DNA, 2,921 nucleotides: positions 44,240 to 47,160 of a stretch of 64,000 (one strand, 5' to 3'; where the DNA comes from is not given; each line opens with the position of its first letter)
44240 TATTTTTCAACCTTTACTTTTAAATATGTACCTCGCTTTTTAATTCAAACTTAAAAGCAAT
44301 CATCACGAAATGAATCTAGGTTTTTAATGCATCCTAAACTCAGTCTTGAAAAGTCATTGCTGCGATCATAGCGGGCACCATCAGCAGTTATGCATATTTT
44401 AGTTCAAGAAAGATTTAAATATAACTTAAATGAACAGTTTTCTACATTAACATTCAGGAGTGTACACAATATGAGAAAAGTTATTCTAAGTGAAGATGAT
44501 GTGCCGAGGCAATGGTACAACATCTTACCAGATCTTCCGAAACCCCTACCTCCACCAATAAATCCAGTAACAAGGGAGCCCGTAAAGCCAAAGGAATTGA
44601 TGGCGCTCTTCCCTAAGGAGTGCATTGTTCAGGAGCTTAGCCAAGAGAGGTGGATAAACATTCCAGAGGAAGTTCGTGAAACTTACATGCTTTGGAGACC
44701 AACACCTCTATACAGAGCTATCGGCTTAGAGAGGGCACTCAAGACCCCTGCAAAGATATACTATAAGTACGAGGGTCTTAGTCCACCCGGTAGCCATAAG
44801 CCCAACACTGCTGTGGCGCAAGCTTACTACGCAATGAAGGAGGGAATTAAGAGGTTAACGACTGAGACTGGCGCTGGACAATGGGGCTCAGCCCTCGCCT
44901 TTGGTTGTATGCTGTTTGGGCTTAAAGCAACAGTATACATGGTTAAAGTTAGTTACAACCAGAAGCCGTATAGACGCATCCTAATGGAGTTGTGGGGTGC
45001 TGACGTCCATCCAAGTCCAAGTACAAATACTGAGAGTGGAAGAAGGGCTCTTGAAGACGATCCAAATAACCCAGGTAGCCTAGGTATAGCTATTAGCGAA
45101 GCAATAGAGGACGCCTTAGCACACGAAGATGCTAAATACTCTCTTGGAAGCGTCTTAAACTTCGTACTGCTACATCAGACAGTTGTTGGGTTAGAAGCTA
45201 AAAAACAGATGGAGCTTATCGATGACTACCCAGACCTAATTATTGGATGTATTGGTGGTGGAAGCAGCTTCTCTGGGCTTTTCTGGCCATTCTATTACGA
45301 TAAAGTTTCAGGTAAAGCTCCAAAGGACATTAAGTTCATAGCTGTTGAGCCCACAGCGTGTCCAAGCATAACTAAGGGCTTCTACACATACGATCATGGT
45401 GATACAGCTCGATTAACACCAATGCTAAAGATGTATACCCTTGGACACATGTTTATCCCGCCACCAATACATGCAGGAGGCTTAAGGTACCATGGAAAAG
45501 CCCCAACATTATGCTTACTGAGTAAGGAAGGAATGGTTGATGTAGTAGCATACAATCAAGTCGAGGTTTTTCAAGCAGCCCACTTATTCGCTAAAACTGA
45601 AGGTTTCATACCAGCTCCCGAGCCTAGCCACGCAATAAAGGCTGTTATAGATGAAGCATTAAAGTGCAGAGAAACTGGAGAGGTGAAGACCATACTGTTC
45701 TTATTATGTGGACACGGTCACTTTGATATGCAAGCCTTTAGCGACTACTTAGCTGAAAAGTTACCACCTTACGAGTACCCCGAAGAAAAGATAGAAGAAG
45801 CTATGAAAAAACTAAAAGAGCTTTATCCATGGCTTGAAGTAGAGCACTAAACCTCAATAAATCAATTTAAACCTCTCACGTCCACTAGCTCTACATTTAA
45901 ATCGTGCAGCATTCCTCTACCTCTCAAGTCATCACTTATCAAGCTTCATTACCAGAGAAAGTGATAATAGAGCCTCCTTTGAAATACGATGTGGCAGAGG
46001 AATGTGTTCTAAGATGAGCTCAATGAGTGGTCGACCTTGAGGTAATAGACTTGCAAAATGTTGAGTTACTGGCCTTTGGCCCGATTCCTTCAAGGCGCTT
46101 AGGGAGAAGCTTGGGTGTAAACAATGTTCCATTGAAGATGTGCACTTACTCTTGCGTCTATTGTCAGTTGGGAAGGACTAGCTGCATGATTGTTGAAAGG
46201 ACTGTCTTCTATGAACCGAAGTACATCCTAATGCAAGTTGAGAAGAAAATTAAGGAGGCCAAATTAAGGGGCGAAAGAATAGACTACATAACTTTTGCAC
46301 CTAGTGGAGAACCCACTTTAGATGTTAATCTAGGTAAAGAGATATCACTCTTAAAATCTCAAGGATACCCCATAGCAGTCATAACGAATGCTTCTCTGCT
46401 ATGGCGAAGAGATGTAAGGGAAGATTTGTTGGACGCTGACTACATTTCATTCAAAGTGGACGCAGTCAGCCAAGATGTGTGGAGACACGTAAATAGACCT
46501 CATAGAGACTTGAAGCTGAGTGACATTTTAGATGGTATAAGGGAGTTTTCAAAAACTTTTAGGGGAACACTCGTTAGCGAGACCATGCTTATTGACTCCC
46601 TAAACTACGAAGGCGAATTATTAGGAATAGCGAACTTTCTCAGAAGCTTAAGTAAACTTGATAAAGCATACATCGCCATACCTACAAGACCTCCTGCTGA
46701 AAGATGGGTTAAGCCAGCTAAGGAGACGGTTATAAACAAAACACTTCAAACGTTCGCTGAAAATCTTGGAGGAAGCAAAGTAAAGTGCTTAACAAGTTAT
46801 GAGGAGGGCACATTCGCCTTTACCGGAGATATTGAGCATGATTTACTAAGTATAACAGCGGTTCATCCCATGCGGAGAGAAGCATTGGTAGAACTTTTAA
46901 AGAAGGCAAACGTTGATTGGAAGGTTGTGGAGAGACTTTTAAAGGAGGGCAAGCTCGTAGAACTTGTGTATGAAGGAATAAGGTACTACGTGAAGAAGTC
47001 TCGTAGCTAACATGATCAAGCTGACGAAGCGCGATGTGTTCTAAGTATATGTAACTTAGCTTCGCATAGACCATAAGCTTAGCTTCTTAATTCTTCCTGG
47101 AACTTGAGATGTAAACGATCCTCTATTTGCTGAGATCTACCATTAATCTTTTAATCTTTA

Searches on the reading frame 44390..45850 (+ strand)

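Call 50: search_protein_families(library=ncbifam, proteins=[window:44390-45850:+], max_evalue=0.00001)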
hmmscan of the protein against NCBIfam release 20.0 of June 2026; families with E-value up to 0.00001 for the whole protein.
window:44390-45850:+ (486 aa): 10 families
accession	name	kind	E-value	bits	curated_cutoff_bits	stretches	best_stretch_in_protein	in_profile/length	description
NF009057.0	PRK12391.1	equivalog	7.4e-217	720.2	366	1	28-468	3-440/441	TrpB-like pyridoxal phosphate-dependent enzyme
TIGR01415.1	trpB_rel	hypoth_equivalog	1.4e-201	669.7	518.85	1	38-455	1-417/419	TrpB-like pyridoxal phosphate-dependent enzyme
TIGR00263.1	trpB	equivalog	4.7e-42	144.4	392.45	1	102-451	48-382/385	tryptophan synthase subunit beta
NF010376.0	PRK13803.1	equivalog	1.1e-41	143.4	819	1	102-455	258-596/600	bifunctional phosphoribosylanthranilate isomerase/tryptophan synthase subunit beta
NF010375.0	PRK13802.1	equivalog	2.7e-24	85.3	1386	1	102-304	324-524/695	bifunctional indole-3-glycerol phosphate synthase/tryptophan synthase subunit beta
NF004996.0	PRK06381.1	equivalog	2.5e-13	49.7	266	1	104-205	15-111/319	threonine synthase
TIGR02079.1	THD1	equivalog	4.3e-09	35.6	440.55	0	101-193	13-103/410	threonine ammonia-lyase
NF006050.0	PRK08197.1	equivalog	3.1e-08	32.8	303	0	105-188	81-162/406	threonine synthase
NF006390.0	PRK08639.1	equivalog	3.8e-08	32.7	421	0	102-193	23-112/418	threonine ammonia-lyase IlvA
TIGR01139.1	cysK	equivalog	6.2e-06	25.7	350.95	0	112-330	12-207/298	cysteine synthase A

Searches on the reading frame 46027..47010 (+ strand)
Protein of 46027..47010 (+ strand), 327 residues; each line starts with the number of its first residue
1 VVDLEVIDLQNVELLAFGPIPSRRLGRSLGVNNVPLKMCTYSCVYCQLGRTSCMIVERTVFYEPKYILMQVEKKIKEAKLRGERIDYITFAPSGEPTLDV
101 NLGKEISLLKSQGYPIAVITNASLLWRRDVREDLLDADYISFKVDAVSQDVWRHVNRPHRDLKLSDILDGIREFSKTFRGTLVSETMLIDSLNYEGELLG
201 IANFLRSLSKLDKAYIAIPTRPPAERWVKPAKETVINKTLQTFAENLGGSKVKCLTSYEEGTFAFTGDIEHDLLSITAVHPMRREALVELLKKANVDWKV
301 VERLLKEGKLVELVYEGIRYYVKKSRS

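Call 50: search_protein_families(library=ncbifam, proteins=[window:46027-47010:+], max_evalue=0.00001)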
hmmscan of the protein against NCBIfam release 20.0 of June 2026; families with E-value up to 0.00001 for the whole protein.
window:46027-47010:+ (327 aa): 3 families
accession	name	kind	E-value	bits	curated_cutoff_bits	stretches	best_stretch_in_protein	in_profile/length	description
NF038283.1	viperin_w_prok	equivalog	2.4e-09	36.8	180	1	35-170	8-143/281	viperin family antiviral radical SAM protein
TIGR04317.1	W_rSAM_matur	equivalog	1.5e-07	30.8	380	1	39-174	14-136/349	tungsten cofactor oxidoreductase radical SAM maturase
TIGR04038.1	tatD_link_rSAM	subfamily_domain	3.9e-06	26.8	129.7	1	37-180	16-159/192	TatD family nuclease-associated radical SAM protein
